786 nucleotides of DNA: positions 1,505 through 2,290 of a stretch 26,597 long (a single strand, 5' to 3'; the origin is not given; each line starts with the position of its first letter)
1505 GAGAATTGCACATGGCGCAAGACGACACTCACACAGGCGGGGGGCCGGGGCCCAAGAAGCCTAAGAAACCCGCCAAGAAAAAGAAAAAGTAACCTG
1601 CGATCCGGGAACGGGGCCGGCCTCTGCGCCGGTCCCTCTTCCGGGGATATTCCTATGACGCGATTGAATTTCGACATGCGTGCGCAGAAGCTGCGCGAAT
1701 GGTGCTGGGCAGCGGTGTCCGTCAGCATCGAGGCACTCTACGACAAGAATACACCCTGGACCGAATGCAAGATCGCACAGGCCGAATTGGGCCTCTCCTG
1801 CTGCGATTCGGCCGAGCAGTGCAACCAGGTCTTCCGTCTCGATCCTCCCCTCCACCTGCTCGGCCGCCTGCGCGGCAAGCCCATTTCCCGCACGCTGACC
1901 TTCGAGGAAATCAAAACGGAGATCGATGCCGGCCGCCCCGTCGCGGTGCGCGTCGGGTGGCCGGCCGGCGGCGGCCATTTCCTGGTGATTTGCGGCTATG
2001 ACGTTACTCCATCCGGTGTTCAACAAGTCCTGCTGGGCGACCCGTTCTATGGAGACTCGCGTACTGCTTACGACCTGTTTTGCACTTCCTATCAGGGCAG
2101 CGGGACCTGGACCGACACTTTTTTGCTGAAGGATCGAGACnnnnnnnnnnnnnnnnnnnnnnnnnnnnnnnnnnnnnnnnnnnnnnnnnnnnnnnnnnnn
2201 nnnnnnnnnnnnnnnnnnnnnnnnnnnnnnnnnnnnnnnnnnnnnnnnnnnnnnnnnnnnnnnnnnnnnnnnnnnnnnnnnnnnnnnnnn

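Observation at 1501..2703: SD-driven lysine-rich micropeptide + stand-alone C39-like peptidase + ATGA-coupled unknown protein: candidate peptide-processing or leader-peptide module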

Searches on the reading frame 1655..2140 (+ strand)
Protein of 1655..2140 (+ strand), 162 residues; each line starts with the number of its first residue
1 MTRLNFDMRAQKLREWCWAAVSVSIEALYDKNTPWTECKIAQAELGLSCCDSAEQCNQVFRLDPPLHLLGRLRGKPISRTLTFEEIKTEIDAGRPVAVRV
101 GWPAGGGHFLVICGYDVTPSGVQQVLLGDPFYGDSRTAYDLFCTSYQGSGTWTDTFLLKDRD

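Call 3: search_protein_families(library=pfam, proteins=[window:1655-2140:+], max_evalue=1)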
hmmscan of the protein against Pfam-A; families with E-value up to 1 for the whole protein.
window:1655-2140:+ (162 aa): 3 families
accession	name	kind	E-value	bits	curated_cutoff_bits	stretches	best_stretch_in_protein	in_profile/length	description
PF12385.14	Peptidase_C70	-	2e-07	31.5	19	1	8-145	9-139/141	Papain-like cysteine protease AvrRpt2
PF13529.12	Peptidase_C39_2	-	1.8e-05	25.8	24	1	78-130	84-142/143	Peptidase_C39 like family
PF09778.15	Guanylate_cyc_2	-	0.13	12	28.1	1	106-150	161-204/212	Guanylylate cyclase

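Call 6: search_protein_families(library=ncbifam, proteins=[window:1655-2140:+], max_evalue=1)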
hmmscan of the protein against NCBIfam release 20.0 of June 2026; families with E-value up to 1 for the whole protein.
window:1655-2140:+ (162 aa): 0 families

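Call 7: search_protein_families(library=padloc, proteins=[window:1655-2140:+], max_evalue=1)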
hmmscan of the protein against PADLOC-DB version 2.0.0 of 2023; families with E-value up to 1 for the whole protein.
window:1655-2140:+ (162 aa): 0 families

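Call 9: find_homologous_proteins(query=window:1655-2140:+, max_evalue=0.001)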
Query window:1655-2140:+ (162 aa): 153 proteins with E <= 0.001 among 228 candidates; the best 120 are listed.
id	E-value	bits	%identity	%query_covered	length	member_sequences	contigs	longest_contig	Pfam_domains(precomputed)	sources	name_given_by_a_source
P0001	9.7e-109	379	99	100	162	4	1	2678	PF12385.15,PF13529.14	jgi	-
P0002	6.5e-87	308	83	96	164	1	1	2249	PF12385.15,PF13529.14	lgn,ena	-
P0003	5.8e-78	279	76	100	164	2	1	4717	PF12385.15,PF13529.14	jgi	-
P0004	7.6e-78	278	74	99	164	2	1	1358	PF12385.15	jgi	jgi:hypothetical protein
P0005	1.2e-76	274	76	99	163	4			PF12385.15,PF13529.14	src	-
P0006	3.0e-68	247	69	99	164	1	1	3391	-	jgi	jgi:hypothetical protein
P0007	3.3e-63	231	62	98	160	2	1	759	PF12385.15,PF13529.14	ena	-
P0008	1.2e-61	225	60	98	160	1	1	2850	PF13529.14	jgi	jgi:hypothetical protein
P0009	1.4e-61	225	61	98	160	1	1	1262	PF12385.15,PF13529.14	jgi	jgi:hypothetical protein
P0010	2.8e-61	224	60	98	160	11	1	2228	PF12385.15,PF13529.14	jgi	jgi:hypothetical protein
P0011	1.4e-48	183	53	98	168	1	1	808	PF12385.15,PF13529.14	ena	-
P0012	8.7e-47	177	52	98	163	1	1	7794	PF12385.15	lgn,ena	-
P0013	1.2e-39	154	48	97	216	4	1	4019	PF12385.15,PF13529.14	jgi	jgi:Papain-like cysteine protease AvrRpt2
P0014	9.1e-38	148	48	98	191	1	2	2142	PF12385.15,PF13529.14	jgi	jgi:hypothetical protein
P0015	1.8e-37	147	43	97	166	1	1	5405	PF12385.15,PF13529.14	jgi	jgi:hypothetical protein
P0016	2.7e-37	146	44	98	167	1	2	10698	PF12385.15,PF13529.14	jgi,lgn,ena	-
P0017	8.6e-37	145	44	97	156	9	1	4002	PF12385.15,PF13529.14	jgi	jgi:hypothetical protein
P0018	1.9e-36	143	46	97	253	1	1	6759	PF12385.15,PF13529.14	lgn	-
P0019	4.1e-36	142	45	95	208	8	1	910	PF12385.15,PF13529.14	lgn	-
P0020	1.2e-34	137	44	97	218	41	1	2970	PF12385.15,PF13529.14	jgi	jgi:hypothetical protein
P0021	1.3e-34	137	43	98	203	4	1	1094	PF12385.15,PF13529.14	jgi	jgi:hypothetical protein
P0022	1.5e-34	137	44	97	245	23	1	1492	PF12385.15,PF13529.14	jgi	jgi:hypothetical protein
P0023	1.9e-34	137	47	97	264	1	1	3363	PF12385.15,PF13529.14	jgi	jgi:Papain-like cysteine protease AvrRpt2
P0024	2.4e-34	137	40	94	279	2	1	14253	PF12385.15,PF13529.14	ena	-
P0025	4.1e-34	136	44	92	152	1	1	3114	PF12385.15,PF13529.14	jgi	jgi:hypothetical protein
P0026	5.2e-34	135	44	95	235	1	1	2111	PF12385.15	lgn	-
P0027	9.4e-34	135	46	98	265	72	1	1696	PF12385.15,PF13529.14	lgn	-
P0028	1.1e-33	134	46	98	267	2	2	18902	PF12385.15,PF13529.14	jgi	jgi:hypothetical protein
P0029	1.1e-33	134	46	97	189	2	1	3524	PF12385.15,PF13529.14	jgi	-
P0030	1.9e-33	134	46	98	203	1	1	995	PF12385.15,PF13529.14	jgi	-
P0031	2.0e-33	134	42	97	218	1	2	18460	PF12385.15,PF13529.14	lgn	-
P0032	3.4e-33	133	44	95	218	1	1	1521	PF12385.15,PF13529.14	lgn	-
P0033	3.5e-33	133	44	97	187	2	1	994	PF12385.15,PF13529.14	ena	-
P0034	4.6e-33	132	45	98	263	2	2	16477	PF12385.15,PF13529.14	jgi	jgi:hypothetical protein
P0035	4.8e-33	132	41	95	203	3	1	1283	PF12385.15,PF13529.14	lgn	-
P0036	5.3e-33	132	43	97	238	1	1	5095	PF12385.15,PF13529.14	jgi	jgi:hypothetical protein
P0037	8.2e-33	132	45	95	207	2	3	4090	PF12385.15,PF13529.14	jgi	jgi:hypothetical protein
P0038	9.4e-33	131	43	97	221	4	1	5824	PF12385.15,PF13529.14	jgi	jgi:hypothetical protein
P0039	1.0e-32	131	42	93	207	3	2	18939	PF12385.15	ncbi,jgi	jgi:hypothetical protein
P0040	1.0e-32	131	43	97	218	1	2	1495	PF12385.15,PF13529.14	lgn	-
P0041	1.1e-32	131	41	98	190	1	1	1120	PF12385.15,PF13529.14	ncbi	-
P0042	1.1e-32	131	43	97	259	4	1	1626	PF12385.15,PF13529.14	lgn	-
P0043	1.4e-32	131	46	98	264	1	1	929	PF12385.15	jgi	jgi:hypothetical protein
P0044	1.6e-32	131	42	97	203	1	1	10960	PF12385.15,PF13529.14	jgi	jgi:hypothetical protein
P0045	1.7e-32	130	44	97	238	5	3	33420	PF12385.15,PF13529.14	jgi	jgi:Papain-like cysteine protease AvrRpt2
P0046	1.7e-32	130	41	95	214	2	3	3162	PF12385.15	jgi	jgi:hypothetical protein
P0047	2.0e-32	130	40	97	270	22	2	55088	PF12385.15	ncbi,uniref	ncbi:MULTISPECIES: papain-like cysteine protease family protein [unclassified Streptomyces]|uniref:p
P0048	2.0e-32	130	43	97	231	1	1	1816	PF12385.15,PF13529.14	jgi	jgi:Papain-like cysteine protease AvrRpt2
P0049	2.3e-32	130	42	98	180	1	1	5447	PF12385.15,PF13529.14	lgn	-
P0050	2.9e-32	130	41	97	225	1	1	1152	PF12385.15,PF13529.14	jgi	jgi:hypothetical protein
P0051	3.0e-32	130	42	95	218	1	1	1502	PF12385.15,PF13529.14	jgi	jgi:hypothetical protein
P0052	3.2e-32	130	43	97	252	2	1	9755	PF12385.15,PF13529.14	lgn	-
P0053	3.2e-32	130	47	93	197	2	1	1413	PF12385.15,PF17164.11,PF13529.14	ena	-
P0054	4.0e-32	129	44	97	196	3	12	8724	PF12385.15,PF13529.14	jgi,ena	jgi:hypothetical protein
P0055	4.4e-32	129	40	97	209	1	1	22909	PF12385.15,PF13529.14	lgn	-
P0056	4.9e-32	129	41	97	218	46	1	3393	PF12385.15,PF13529.14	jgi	jgi:Papain-like cysteine protease AvrRpt2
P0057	7.7e-32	128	43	96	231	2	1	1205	PF12385.15,PF13529.14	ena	-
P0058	8.5e-32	128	44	97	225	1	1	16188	PF12385.15,PF13529.14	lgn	-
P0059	8.6e-32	128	45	99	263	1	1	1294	PF12385.15,PF13529.14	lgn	-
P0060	1.2e-31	128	42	96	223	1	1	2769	PF12385.15,PF13529.14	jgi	jgi:Papain-like cysteine protease AvrRpt2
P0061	1.2e-31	128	43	96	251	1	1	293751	PF12385.15,PF13529.14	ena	-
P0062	1.6e-31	127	44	97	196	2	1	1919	PF12385.15,PF13529.14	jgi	jgi:hypothetical protein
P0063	1.6e-31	127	41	97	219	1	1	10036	PF12385.15,PF13529.14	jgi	jgi:hypothetical protein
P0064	1.8e-31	127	42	98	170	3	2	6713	PF12385.15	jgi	jgi:hypothetical protein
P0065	2.0e-31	127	42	94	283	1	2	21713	PF12385.15,PF13529.14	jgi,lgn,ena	-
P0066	2.9e-31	127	40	96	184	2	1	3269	PF12385.15,PF13529.14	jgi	jgi:hypothetical protein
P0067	4.7e-31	126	43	95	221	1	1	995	PF12385.15,PF13529.14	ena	-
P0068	5.4e-31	126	41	98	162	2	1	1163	PF12385.15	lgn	-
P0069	6.3e-31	125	39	95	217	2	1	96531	PF12385.15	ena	-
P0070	9.6e-31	125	40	95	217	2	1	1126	PF12385.15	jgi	jgi:Papain-like cysteine protease AvrRpt2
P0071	1.0e-30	125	39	97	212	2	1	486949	PF12385.15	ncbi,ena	-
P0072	1.1e-30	125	41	98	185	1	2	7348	PF12385.15,PF13529.14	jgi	jgi:hypothetical protein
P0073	1.2e-30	125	42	97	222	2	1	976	PF12385.15,PF13529.14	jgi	jgi:hypothetical protein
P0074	1.2e-30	125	44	97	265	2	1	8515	PF12385.15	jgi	jgi:papain like cysteine protease AvrRpt2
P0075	2.0e-30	124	43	94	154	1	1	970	PF12385.15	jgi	-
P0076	2.0e-30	124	41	98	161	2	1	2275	PF12385.15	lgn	-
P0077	2.6e-30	123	43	97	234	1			PF13529.14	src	-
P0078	2.6e-30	123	42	94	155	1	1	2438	PF12385.15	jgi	jgi:hypothetical protein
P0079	2.7e-30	123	40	91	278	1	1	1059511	PF12385.15,PF13529.14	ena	-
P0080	3.4e-30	123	41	95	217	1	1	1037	PF12385.15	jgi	jgi:hypothetical protein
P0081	4.2e-30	123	40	96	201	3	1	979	PF12385.15,PF13529.14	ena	-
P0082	4.7e-30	123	43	94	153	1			PF12385.15,PF13529.14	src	-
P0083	6.4e-30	122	45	95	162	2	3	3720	PF12385.15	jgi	jgi:hypothetical protein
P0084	6.6e-30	122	40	97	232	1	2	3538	PF12385.15,PF13529.14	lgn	-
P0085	6.7e-30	122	39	97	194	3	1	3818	PF12385.15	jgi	jgi:hypothetical protein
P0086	7.5e-30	122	43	97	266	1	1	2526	PF12385.15,PF13529.14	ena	-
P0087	8.9e-30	122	40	98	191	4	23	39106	PF12385.15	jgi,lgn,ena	jgi:hypothetical protein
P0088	9.3e-30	122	39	97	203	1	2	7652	PF12385.15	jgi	jgi:hypothetical protein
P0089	1.2e-29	121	38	97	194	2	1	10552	PF12385.15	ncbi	-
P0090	1.2e-29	121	39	98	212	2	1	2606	PF12385.15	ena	-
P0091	2.5e-29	120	41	97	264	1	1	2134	PF12385.15,PF13529.14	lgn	-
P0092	2.6e-29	120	40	97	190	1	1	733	PF12385.15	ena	-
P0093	3.8e-29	120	43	96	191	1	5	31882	PF12385.15,PF13529.14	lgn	-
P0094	4.5e-29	119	41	95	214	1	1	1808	PF12385.15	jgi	jgi:papain like cysteine protease AvrRpt2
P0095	7.0e-29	119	42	87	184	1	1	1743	PF13529.14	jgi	jgi:hypothetical protein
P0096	7.2e-29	119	41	96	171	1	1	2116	PF12385.15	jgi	jgi:hypothetical protein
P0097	8.0e-29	119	39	94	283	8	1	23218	PF12385.15,PF13529.14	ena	-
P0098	9.1e-29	118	40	97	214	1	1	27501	PF12385.15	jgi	jgi:hypothetical protein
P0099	9.1e-29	118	40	99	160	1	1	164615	PF13529.14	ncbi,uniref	ncbi:papain-like cysteine protease family protein [Streptomyces sp. NPDC000594]|uniref:papain-like c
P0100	1.2e-28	118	41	93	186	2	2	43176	PF12385.15,PF13529.14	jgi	jgi:hypothetical protein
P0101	1.4e-28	118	38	97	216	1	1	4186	PF12385.15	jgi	jgi:Papain-like cysteine protease AvrRpt2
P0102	1.8e-28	117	41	96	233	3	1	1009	PF12385.15,PF13529.14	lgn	-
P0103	1.8e-28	117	41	98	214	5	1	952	PF12385.15,PF13529.14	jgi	jgi:hypothetical protein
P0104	1.9e-28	117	41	95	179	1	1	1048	PF12385.15,PF13529.14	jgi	jgi:hypothetical protein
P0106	2.6e-28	117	40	93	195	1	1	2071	PF12385.15,PF13529.14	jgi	-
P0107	2.7e-28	117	42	94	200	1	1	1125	PF12385.15,PF13529.14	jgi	jgi:hypothetical protein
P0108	2.9e-28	117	42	97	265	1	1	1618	PF12385.15,PF13529.14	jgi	jgi:hypothetical protein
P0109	3.5e-28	116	38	97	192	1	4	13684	PF12385.15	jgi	jgi:hypothetical protein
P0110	5.8e-28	116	42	95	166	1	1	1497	PF12385.15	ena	-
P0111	5.9e-28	116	39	97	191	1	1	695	PF12385.15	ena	-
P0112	5.9e-28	116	40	95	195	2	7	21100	PF12385.15,PF13529.14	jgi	jgi:hypothetical protein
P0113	6.9e-28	116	43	83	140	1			PF12385.15,PF13529.14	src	-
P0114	8.9e-28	115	40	97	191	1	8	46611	PF12385.15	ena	-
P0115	9.5e-28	115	39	95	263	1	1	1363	PF12385.15,PF13529.14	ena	-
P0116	1.0e-27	115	43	97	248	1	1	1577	PF12385.15,PF13529.14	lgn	-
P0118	1.1e-27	115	41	97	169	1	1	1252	PF12385.15,PF13529.14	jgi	jgi:hypothetical protein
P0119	1.2e-27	115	39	97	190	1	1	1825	PF12385.15,PF13529.14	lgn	-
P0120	2.5e-27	114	40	97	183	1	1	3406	PF12385.15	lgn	-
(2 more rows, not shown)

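Call 12: find_encoding_contigs(protein=P0003, flank=5000, max_places=4)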
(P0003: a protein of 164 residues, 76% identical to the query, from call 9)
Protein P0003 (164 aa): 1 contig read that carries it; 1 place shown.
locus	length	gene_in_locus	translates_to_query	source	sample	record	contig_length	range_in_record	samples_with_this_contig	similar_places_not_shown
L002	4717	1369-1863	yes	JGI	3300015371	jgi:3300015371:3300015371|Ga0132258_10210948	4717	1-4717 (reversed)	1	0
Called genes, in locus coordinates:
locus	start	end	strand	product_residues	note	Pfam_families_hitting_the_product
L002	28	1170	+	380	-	PF07719:TPR_2 (faint), PF12895:ANAPC3 (faint), PF13174:TPR_6 (faint), PF13176:TPR_7 (faint), PF13181:TPR_8 (faint), PF13432:TPR_16 (weak), PF14559:TPR_19 (weak), PF13432:TPR_16, +12 more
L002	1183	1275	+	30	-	-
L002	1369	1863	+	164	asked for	PF12385:Peptidase_C70 (weak), PF13529:Peptidase_C39_2 (weak)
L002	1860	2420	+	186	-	-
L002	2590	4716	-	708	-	?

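Call 13: find_encoding_contigs(protein=P0012, flank=6000, max_places=4)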
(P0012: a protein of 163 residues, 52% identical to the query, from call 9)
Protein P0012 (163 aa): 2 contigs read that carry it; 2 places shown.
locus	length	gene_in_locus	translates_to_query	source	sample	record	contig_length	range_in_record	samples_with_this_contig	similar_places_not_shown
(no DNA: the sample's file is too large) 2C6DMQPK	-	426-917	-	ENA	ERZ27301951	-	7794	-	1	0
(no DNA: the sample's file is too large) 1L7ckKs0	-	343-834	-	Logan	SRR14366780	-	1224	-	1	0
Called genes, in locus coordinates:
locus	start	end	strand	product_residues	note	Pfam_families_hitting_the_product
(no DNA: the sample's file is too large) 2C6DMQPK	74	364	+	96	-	-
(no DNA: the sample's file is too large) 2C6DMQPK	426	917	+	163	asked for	PF12385:Peptidase_C70 (weak)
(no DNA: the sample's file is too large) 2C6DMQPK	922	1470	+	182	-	-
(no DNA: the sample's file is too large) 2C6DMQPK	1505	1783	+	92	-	-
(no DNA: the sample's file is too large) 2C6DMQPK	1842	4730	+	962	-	PF23500:DUF7133, PF13646:HEAT_2 (weak), PF00034:Cytochrom_C (faint)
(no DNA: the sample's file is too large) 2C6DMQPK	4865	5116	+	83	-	-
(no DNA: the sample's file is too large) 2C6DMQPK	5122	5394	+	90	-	-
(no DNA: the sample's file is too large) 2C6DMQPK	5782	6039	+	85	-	-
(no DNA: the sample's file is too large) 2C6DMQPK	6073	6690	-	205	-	PF05685:Uma2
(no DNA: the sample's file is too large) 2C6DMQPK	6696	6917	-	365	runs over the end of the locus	?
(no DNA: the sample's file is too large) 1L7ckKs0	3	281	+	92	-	?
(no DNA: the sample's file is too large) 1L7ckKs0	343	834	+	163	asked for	PF12385:Peptidase_C70 (weak)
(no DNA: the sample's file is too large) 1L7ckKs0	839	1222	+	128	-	?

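Call 19: find_related_loci(query=A1, collection=metagenome_contigs, flank=4000)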
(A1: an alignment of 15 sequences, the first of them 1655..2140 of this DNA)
Query A1 (162 aa) in metagenome_contigs; peptide patterns used: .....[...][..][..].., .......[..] (x = any residue, [..] = any of these).
600 stretches matched a pattern (row limit reached: there are more); 232 encode a relative of the query (tblastn E <= 1e-3); the best 80 are kept; 80 distinct loci.
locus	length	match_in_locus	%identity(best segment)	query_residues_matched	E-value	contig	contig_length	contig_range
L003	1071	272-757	85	1-162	3e-102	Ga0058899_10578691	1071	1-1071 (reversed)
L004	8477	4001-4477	59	1-159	8e-64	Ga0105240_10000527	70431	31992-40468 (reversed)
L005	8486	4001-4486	49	1-161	1e-49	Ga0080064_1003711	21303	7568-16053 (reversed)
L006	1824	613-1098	49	1-161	4e-50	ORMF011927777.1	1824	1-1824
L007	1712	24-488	54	6-161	2e-47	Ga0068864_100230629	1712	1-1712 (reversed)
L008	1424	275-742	53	5-161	2e-47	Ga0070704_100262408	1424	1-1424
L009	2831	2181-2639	54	6-159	6e-46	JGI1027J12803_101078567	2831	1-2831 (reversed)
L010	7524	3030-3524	44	2-159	1e-42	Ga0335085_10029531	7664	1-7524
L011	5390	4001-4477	44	2-161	3e-41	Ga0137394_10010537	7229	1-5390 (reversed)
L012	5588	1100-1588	44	1-160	6e-40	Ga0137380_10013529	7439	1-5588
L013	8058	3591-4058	44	5-159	5e-40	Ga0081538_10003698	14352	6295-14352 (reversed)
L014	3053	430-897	44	3-159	1e-39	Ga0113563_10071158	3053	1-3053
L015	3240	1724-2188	42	4-156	1e-39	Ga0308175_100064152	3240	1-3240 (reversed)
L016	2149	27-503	41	4-160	1e-39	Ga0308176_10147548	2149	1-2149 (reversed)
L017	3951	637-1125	44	1-160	2e-39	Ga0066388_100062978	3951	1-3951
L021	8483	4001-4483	45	2-159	9e-39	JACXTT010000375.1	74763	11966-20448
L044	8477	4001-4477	41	1-156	1e-36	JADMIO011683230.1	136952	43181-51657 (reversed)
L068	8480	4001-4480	40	4-160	8e-35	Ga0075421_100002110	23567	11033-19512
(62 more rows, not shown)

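Call 20: find_related_loci(query=A1, collection=genome_contigs, flank=4000)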
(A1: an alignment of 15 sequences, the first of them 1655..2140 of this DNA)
Query A1 (162 aa) in genome_contigs; peptide patterns used: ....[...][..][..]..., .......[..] (x = any residue, [..] = any of these).
344 stretches matched a pattern; 101 encode a relative of the query (tblastn E <= 1e-3); the best 80 are kept; 80 distinct loci.
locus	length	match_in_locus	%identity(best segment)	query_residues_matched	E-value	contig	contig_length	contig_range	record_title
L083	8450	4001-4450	60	10-159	4e-61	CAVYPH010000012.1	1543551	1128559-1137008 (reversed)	MAG: Bryobacteraceae bacterium isolate MFD05513.bin.2.143 genome assembly, contig: contig_507, whole genome shotgun sequ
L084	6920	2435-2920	45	1-161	7e-45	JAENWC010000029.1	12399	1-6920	MAG: Terriglobia bacterium isolate 3_4_m_bin7 c_000000188920, whole genome shotgun sequence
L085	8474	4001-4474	43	4-159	4e-41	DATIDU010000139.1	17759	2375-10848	MAG TPA_asm: Gaiellales bacterium isolate SMAG_U16351 k141_591966, whole genome shotgun sequence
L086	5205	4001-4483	42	4-162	4e-40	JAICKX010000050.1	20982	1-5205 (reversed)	MAG: Thermoleophilia bacterium isolate GZL_HY_2_bin.89 k141_1782707_length_20982_cov_11.0218, whole genome shotgun seque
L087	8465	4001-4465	42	5-159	1e-39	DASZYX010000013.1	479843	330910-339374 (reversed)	MAG TPA_asm: Fimbriimonadaceae bacterium isolate SMAG_U6221 k141_1103204, whole genome shotgun sequence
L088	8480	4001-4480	41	3-159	1e-39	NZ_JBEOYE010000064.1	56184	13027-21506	Streptomyces sp. NPDC001941 NPDC001941_79_F1.ctg-0064, whole genome shotgun sequence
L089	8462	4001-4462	45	3-156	1e-39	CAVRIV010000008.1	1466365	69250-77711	MAG: Miltoncostaeaceae bacterium isolate MFD05747.bin.2.223 genome assembly, contig: contig_7105, whole genome shotgun s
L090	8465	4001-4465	41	4-156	2e-39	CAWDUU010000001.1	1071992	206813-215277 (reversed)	MAG: uncultured Actinomycetes bacterium isolate MFD05442.bin.1.39 genome assembly, contig: contig_11005, whole genome sh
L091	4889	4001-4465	42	4-156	5e-39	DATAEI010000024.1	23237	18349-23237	MAG TPA_asm: Gaiellales bacterium isolate SMAG_U6773 k141_4162959, whole genome shotgun sequence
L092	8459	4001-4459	41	6-159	4e-39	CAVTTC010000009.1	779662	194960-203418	MAG: uncultured Acidobacteriota bacterium isolate MFD00822.bin.2.80 genome assembly, contig: contig_47064, whole genome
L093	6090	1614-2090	41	3-159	3e-38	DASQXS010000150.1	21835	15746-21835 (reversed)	MAG TPA_asm: Gaiellales bacterium isolate SMAG_U11045 k141_22966, whole genome shotgun sequence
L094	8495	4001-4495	42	4-159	7e-38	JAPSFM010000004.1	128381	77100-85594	MAG: Bryobacterales bacterium isolate GA_gra95 NODE_173_length_128381_cov_15.462615, whole genome shotgun sequence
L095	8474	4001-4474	46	3-159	6e-38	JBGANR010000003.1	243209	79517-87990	MAG: Mycobacteriaceae bacterium isolate MAG_MBR_H10.71 MBRH10-71_opera_contig_203, whole genome shotgun sequence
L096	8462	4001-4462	44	4-159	1e-37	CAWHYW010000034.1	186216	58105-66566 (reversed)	MAG: Bryobacteraceae bacterium isolate MFD08700.bin.2.22 genome assembly, contig: contig_42886, whole genome shotgun seq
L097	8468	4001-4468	41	3-159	3e-37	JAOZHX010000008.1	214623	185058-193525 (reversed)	MAG: Candidatus Bathyarchaeota archaeon isolate SRBZ_4 k147_302814, whole genome shotgun sequence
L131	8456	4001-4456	39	4-159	7e-31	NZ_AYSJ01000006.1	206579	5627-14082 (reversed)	Photorhabdus khanii NC19 PTE_gnl_UNH_Scaf_6.6, whole genome shotgun sequence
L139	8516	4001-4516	38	1-157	2e-29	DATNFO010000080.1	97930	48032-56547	MAG TPA_asm: Candidatus Limnocylindrales bacterium isolate SMAG_U11297 k141_1198275, whole genome shotgun sequence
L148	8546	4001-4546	34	4-156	6e-27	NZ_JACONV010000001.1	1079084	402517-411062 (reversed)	Pseudomonas triticifolii strain DOAB 1067 DOAB1067_contig_1, whole genome shotgun sequence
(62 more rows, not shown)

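Call 45: search_protein_families(library=pfam, proteins=[L004:553-1107:+, L044:466-1068:+, L148:5242-8106:+, L148:2304-2846:+, L148:2916-3533:+, L148:3533-4555:+], max_evalue=0.01)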
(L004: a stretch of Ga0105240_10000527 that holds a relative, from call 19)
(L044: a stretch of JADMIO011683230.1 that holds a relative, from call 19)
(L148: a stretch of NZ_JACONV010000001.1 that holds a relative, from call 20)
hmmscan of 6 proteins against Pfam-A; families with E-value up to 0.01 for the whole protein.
L004:553-1107:+ (185 aa): 2 families
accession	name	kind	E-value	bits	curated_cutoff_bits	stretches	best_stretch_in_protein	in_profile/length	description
PF07638.17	Sigma70_ECF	-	1e-36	127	21.1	1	4-182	1-184/185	ECF sigma factor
PF20432.4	Xre-like-HTH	-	0.0075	17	25.8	0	148-168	22-42/63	Antitoxin Xre-like helix-turn-helix domain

L044:466-1068:+ (201 aa): 2 families
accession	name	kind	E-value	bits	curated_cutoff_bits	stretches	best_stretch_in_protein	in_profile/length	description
PF07638.17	Sigma70_ECF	-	3.8e-38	131.7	21.1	1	15-191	2-183/185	ECF sigma factor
PF08281.18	Sigma70_r4_2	-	0.0016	18.5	25.7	1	154-187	21-54/54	Sigma-70, region 4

L148:5242-8106:+ (955 aa): 0 families

L148:2304-2846:+ (181 aa): 0 families

L148:2916-3533:+ (206 aa): 0 families

L148:3533-4555:+ (341 aa): 2 families
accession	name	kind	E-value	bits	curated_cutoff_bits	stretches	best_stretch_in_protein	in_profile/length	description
PF12385.14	Peptidase_C70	-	8.5e-05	22.9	19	1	154-275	4-115/141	Papain-like cysteine protease AvrRpt2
PF13529.12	Peptidase_C39_2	-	0.0019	19.2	24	1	159-273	3-132/143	Peptidase_C39 like family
